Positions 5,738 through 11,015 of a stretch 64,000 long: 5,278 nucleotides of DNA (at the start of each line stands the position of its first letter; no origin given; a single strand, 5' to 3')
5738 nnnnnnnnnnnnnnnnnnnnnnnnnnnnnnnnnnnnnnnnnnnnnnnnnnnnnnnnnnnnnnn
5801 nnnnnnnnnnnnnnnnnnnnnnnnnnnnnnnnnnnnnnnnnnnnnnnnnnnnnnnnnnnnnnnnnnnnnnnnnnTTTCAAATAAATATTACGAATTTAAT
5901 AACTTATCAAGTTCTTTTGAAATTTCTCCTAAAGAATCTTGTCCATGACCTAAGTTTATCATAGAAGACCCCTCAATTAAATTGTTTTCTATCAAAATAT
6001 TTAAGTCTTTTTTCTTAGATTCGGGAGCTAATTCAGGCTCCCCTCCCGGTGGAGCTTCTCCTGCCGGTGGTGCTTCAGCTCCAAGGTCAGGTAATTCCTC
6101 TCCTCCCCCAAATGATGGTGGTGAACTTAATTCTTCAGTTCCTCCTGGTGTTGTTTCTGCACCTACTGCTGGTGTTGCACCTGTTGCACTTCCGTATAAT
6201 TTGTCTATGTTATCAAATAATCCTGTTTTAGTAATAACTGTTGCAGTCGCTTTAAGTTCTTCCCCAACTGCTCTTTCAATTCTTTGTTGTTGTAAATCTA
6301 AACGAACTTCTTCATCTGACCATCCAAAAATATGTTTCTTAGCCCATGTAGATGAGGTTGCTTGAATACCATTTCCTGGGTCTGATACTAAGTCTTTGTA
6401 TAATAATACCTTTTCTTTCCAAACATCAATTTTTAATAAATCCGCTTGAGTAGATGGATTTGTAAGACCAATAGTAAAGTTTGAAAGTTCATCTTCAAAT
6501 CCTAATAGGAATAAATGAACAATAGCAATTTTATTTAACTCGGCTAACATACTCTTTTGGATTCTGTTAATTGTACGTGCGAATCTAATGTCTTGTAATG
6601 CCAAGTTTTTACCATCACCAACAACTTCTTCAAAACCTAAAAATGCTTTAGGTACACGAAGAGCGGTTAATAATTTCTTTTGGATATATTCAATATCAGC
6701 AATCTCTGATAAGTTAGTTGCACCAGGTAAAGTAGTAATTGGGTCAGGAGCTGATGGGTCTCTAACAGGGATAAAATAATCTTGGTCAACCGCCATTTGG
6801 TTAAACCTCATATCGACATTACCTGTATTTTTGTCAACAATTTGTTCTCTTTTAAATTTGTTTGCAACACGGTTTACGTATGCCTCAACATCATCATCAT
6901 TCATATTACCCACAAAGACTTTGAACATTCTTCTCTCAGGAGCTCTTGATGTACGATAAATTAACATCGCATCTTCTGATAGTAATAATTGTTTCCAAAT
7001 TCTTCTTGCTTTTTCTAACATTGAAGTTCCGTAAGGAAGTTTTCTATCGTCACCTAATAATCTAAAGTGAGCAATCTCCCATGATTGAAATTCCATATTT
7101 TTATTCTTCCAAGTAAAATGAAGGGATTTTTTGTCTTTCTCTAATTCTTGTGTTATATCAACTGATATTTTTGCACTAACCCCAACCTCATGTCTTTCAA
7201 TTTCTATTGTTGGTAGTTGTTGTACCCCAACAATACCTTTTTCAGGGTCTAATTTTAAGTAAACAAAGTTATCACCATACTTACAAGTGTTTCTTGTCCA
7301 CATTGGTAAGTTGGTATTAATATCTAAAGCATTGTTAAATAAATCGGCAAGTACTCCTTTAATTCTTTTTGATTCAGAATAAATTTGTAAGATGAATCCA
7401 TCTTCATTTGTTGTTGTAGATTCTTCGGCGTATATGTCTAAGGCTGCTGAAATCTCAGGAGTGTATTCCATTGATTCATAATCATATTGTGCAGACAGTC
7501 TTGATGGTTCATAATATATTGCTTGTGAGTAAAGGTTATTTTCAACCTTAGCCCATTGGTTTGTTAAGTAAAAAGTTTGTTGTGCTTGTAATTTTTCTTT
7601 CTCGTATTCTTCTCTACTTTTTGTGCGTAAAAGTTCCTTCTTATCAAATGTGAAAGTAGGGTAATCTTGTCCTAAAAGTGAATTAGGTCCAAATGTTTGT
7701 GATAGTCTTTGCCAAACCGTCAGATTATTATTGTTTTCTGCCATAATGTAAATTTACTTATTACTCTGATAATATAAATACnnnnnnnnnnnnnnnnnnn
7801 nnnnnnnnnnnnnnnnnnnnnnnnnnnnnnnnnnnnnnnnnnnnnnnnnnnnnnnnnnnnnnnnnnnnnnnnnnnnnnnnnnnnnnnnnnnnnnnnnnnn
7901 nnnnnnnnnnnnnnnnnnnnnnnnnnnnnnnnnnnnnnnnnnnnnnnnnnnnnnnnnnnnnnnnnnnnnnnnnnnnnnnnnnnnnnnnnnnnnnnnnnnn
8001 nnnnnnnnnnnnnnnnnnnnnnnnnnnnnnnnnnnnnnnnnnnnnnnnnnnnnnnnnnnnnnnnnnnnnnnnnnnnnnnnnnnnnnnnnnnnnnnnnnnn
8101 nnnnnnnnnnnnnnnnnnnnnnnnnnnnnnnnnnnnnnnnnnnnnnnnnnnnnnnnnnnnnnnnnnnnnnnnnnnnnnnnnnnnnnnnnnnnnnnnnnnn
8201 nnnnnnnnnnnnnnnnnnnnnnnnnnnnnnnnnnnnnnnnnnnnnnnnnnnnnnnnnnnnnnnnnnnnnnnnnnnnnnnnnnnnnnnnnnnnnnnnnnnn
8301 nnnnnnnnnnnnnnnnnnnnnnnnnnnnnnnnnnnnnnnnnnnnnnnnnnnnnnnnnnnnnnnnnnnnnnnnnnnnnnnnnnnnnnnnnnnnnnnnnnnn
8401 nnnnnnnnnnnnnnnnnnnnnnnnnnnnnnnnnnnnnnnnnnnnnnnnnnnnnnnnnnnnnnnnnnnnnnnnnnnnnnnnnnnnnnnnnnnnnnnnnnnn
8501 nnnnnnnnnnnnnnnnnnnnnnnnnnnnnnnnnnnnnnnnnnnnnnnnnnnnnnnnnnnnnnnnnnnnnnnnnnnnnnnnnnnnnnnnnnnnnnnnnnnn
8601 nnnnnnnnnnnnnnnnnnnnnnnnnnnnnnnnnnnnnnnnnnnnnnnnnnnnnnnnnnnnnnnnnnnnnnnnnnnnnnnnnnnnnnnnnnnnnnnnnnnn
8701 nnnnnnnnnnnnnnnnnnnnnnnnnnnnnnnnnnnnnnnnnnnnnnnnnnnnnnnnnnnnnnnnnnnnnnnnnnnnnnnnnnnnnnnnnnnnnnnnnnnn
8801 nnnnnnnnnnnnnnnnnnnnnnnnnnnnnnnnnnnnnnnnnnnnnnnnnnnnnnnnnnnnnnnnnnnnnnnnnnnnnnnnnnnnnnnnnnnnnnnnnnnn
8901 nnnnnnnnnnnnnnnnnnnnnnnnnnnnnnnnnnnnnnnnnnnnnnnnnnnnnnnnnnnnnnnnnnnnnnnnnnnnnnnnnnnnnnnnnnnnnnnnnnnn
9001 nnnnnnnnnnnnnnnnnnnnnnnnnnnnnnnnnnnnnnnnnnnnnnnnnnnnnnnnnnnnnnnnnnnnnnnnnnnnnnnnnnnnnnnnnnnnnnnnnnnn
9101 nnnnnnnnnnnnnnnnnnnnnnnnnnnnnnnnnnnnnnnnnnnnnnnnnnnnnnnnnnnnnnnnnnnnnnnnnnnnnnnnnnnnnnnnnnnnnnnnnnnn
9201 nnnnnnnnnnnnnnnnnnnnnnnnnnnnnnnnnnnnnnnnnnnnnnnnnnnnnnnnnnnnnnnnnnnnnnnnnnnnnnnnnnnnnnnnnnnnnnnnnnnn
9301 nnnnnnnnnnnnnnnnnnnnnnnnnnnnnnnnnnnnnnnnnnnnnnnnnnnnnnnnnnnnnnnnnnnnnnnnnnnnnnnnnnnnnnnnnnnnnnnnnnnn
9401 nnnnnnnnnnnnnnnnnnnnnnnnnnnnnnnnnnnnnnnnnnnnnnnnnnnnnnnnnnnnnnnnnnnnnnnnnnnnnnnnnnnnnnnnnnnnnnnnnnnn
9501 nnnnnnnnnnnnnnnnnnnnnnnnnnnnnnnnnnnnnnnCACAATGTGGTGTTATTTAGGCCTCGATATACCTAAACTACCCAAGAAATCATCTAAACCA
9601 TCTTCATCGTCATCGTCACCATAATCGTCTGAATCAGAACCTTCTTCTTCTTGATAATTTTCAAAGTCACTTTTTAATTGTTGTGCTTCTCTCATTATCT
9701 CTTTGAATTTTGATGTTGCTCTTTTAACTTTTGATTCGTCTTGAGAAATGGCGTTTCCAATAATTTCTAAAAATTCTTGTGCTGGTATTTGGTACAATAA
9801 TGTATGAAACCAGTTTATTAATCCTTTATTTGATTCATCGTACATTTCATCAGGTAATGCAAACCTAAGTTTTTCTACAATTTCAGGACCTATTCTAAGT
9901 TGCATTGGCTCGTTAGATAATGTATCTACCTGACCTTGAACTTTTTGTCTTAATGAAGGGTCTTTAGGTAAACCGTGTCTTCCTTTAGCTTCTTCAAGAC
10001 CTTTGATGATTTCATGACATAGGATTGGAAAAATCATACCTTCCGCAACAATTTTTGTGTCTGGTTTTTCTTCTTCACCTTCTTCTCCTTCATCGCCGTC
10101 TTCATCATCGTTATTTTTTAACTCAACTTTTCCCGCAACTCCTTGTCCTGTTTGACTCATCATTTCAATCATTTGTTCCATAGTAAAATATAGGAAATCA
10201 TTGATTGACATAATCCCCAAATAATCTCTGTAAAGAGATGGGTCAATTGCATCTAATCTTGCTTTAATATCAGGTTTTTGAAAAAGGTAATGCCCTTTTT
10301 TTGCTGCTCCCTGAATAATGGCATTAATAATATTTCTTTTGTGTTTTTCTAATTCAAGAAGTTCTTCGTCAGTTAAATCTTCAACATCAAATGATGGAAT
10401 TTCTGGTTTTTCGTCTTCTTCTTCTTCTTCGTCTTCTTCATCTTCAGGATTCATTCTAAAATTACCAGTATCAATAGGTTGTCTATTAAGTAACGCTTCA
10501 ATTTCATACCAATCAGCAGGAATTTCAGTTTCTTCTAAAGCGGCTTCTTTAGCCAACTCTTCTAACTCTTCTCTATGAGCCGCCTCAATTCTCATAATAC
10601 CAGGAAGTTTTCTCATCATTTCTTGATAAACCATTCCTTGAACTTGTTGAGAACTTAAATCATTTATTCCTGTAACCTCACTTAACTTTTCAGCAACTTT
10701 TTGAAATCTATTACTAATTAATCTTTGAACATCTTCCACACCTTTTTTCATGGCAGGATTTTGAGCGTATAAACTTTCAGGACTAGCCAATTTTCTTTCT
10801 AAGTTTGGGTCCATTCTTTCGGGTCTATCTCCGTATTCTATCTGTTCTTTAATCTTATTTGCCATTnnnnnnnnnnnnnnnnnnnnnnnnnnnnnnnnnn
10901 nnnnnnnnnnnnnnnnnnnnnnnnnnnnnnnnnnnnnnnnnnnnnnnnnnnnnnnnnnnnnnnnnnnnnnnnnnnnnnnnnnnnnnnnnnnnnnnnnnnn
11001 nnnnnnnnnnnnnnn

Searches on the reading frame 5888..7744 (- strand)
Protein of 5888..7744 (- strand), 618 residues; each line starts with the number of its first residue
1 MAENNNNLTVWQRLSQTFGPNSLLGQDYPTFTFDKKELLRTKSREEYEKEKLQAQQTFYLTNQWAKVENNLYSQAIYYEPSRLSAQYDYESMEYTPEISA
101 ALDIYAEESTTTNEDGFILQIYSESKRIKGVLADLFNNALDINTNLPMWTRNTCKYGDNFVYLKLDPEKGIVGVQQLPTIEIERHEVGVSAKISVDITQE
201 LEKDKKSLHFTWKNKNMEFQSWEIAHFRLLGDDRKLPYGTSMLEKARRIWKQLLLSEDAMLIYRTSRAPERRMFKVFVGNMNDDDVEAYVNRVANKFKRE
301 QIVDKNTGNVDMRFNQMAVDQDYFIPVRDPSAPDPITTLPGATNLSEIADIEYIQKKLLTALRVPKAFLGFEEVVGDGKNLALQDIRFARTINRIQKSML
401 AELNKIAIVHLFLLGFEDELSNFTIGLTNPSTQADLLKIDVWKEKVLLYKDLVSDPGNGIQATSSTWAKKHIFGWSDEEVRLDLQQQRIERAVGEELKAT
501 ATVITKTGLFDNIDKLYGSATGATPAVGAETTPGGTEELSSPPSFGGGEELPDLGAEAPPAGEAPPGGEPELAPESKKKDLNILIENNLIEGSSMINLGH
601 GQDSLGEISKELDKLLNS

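Call 5: search_protein_families(library=phrogs, proteins=[window:5888-7744:-])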
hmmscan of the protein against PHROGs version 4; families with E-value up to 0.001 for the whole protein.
window:5888-7744:- (618 aa): 4 families
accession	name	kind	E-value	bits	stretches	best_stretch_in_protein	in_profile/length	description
phrog_213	-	head and packaging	3.9e-64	218.1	1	60-492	38-499/528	portal protein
phrog_1497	-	head and packaging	6.8e-12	46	1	73-412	56-428/549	portal protein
phrog_19480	-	head and packaging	4.9e-05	22.8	1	217-370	211-344/737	head morphogenesis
phrog_9232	-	head and packaging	0.00011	22.2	1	351-417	310-377/502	portal protein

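Call 6: search_protein_families(library=pfam, proteins=[window:5888-7744:-], max_evalue=0.01)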
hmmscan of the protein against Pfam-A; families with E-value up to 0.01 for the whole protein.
window:5888-7744:- (618 aa): 1 family
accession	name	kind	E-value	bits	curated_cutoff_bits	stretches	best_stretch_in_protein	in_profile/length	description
PF07230.16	Portal_T4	-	2.6e-75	254.3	22.9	1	88-483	7-426/433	Bacteriophage T4-like portal protein (Gp20)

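Call 9: search_dna_similar(query=window:5888-7744:-, collection=phages, mode=protein, max_rows=15)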
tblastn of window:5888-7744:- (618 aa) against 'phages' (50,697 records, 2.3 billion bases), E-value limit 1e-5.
Records with a match: 2578; places in all: 2578; records where one place covers at least 80% of the query: 0.
Best place of each record, by identity: <60% 2578.
By first word of the organism name: Escherichia 667; Synechococcus 382; Klebsiella 329; Salmonella 202; Vibrio 134; Shigella 89; Aeromonas 80; Acinetobacter 71; Cyanophage 62; Enterobacter 58; and 61 more.
By host as written in the record: - 460; Escherichia coli 278; Klebsiella pneumoniae 114; Synechococcus 107; Synechococcus sp. 41; Escherichia coli O157:H7 38; Salmonella enterica 29; Synechococcus sp. WH7803 28; and 574 more.
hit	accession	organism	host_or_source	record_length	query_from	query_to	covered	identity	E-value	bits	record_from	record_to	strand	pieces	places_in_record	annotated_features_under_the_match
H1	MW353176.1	Flavobacterium phage vB_FspM_immuto_3-5A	Flavobacterium sp. LMO8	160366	70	538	76%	35.9%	4e-78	276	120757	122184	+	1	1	capsid assembly protein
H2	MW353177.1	Flavobacterium phage vB_FspM_immuto_13-6C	Flavobacterium sp. LMO8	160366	70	538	76%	35.9%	4e-78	276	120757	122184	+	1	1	capsid assembly protein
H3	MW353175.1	Flavobacterium phage vB_FspM_immuto_2-6A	Flavobacterium sp. LMO8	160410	70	538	76%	35.9%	4e-78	276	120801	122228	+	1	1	capsid assembly protein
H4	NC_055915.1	Flavobacterium phage vB_FspM_immuto_2-6A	Flavobacterium sp. LMO8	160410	70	538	76%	35.9%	4e-78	276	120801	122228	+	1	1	capsid assembly protein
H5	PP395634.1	Microcystis phage Mel-JY01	Microcystis elabens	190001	70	482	67%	40.5%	7e-86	299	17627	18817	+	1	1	hypothetical protein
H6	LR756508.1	uncultured phage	metagenomic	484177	76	480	64%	38.0%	3e-22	277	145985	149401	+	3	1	record has no annotation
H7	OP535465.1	Synechococcus phage S-CREM1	Synechococcus sp. CB0101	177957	89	548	74%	26.2%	3e-25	117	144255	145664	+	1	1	portal vertex protein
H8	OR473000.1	Synechococcus phage S-CREM2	Synechococcus sp. CRE1902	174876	89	543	74%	25.4%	6e-24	113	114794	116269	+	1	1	portal protein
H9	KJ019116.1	Synechococcus phage ACG-2014a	-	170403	89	534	72%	25.8%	9e-26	119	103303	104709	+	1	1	portal vertex protein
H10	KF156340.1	Synechococcus phage S-MbCM100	Synechococcus sp. WH7803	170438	89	534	72%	25.8%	9e-26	119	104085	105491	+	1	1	portal vertex protein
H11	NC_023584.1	Synechococcus phage S-MbCM100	Synechococcus sp. WH7803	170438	89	534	72%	25.8%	9e-26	119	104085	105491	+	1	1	portal protein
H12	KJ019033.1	Synechococcus phage ACG-2014a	-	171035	89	534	72%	25.8%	9e-26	119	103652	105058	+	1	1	portal vertex protein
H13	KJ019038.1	Synechococcus phage ACG-2014a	-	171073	89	534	72%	25.8%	9e-26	119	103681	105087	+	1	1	portal vertex protein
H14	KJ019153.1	Synechococcus phage ACG-2014a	-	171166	89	534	72%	25.8%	9e-26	119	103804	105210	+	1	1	portal vertex protein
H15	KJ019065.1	Synechococcus phage ACG-2014a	-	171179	89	534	72%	25.8%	9e-26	119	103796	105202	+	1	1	portal vertex protein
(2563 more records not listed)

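Call 28: get_annotated_region(hit=H1, flank=14000)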
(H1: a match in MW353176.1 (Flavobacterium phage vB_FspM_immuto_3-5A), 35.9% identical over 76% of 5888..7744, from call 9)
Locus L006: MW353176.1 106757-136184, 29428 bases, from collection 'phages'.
description: Flavobacterium phage vB_FspM_immuto_3-5A, complete genome.
organism: Flavobacterium phage vB_FspM_immuto_3-5A (NCBI taxid 2801478)
taxonomy: Viruses; Duplodnaviria; Heunggongvirae; Uroviricota; Caudoviricetes; Immutovirus
host: Flavobacterium sp. LMO8; source: Baltic Sea mesocosm; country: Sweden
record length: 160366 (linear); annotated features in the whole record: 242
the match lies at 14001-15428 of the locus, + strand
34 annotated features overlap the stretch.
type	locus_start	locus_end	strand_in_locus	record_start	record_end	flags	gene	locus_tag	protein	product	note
CDS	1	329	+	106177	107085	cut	-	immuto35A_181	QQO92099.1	hypothetical protein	-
CDS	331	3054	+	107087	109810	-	-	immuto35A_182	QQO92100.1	nicotinamide mononucleotide adenylyltransferase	Nicotinamide mononucleotide adenylyltransferase, NadR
CDS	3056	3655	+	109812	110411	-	-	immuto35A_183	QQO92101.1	5' nucleotidase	5' nucleotidase, deoxy (Pyrimidine), cytosolic type C protein (NT5C)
CDS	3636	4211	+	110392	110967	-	-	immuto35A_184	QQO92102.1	hypothetical protein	-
CDS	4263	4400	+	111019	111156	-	-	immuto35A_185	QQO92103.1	hypothetical protein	-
CDS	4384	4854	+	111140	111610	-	-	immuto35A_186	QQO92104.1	hypothetical protein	-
CDS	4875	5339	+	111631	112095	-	-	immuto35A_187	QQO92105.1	hypothetical protein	-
CDS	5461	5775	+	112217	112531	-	-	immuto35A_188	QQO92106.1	tRNA(Ile2) C34 agmatinyltransferase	tRNA(Ile2) C34 agmatinyltransferase, TiaS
CDS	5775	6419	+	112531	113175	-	-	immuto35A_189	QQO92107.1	phosphoribosylaminoimidazole synthetase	-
CDS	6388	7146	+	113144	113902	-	-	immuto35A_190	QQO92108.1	hypothetical protein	-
CDS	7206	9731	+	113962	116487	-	-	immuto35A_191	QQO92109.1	hypothetical protein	-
CDS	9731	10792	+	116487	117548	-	-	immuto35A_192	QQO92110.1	hypothetical protein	-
CDS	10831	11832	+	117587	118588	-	-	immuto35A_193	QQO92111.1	cob(I)alamin adenosyltransferase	Cob(I)alamin adenosyltransferase, PduO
CDS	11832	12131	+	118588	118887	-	-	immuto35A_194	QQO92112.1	hypothetical protein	-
CDS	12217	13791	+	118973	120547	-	-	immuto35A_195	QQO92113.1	terminase large subunit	-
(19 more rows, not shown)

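Call 29: get_annotated_region(hit=H5, flank=14000)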
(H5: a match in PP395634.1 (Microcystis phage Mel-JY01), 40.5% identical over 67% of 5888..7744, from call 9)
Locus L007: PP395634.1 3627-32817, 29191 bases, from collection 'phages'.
description: Microcystis phage Mel-JY01, complete genome.
organism: Microcystis phage Mel-JY01 (NCBI taxid 3126653)
taxonomy: Viruses; Duplodnaviria; Heunggongvirae; Uroviricota; Caudoviricetes
host: Microcystis elabens; source: -; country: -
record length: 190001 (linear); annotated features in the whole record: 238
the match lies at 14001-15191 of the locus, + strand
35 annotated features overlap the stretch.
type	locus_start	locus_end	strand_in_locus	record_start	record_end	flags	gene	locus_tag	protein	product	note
CDS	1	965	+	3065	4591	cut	-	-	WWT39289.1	structural protein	-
CDS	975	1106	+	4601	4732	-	-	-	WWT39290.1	hypothetical protein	-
CDS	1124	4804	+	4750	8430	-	-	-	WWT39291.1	methyltransferase FkbM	-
CDS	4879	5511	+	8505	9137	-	-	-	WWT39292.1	hypothetical protein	-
CDS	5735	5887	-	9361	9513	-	-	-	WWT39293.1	hypothetical protein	-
CDS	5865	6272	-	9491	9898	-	-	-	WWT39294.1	hypothetical protein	-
CDS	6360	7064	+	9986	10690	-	-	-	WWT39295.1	hypothetical protein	-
CDS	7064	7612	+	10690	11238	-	-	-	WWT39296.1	hypothetical protein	-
CDS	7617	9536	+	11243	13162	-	-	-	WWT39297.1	cytidylyltransferase like protein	-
CDS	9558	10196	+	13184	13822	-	-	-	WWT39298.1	hypothetical protein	-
CDS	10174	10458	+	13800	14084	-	-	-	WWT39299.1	hypothetical protein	-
CDS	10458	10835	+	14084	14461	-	-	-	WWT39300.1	hypothetical protein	-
CDS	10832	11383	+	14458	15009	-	-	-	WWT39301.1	hypothetical protein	-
CDS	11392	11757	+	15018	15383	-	-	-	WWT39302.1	hypothetical protein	-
CDS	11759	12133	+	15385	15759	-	-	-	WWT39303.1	hypothetical protein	-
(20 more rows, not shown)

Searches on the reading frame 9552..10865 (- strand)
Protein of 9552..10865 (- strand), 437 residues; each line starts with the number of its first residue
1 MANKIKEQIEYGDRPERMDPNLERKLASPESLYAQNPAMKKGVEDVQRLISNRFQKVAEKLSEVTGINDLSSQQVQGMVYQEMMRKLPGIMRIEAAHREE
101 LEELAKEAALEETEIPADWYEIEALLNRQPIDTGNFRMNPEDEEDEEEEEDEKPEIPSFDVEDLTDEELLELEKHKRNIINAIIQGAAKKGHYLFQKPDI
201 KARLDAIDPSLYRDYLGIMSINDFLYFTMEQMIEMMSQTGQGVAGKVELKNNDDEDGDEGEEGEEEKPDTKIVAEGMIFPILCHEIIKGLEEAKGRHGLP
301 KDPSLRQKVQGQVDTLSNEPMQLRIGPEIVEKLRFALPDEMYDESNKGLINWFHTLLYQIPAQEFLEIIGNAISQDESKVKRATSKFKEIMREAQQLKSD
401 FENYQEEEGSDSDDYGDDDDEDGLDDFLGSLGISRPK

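Call 5: search_protein_families(library=phrogs, proteins=[window:9552-10865:-])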
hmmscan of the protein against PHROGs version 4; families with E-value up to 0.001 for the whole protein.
window:9552-10865:- (437 aa): 0 families

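Call 6: search_protein_families(library=pfam, proteins=[window:9552-10865:-], max_evalue=0.01)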
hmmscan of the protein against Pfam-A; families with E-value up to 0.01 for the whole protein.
window:9552-10865:- (437 aa): 0 families

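Call 25: search_solved_structures(query=window:9552-10865:-, max_evalue=1)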
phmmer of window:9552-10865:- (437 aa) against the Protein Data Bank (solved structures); distinct sequences matched with E-value up to 1: 2.
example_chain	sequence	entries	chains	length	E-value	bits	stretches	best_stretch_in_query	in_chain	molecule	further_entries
3pw3_A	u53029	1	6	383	0.3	13.3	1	351-412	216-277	Aminopeptidase C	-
5wdk_A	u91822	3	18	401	0.32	13.2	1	351-412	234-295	Aminopeptidase C | Aminopeptidase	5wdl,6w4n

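Call 98: search_dna_similar(query=window:9552-10865:-, collection=phages, mode=protein, max_evalue=0.001, max_rows=10)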
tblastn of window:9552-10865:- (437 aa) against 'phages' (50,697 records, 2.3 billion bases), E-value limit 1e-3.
Records with a match: 2; places in all: 2; records where one place covers at least 80% of the query: 0.
Best place of each record, by identity: <60% 2.
By first word of the organism name: uncultured 2.
By host as written in the record: - 2.
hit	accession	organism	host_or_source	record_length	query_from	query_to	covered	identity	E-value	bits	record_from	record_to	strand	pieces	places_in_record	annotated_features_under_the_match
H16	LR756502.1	uncultured phage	metagenomic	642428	176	366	44%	26.8%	3e-6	56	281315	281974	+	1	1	record has no annotation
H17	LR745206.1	uncultured phage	metagenomic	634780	176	369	44%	25.2%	1e-8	64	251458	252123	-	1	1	record has no annotation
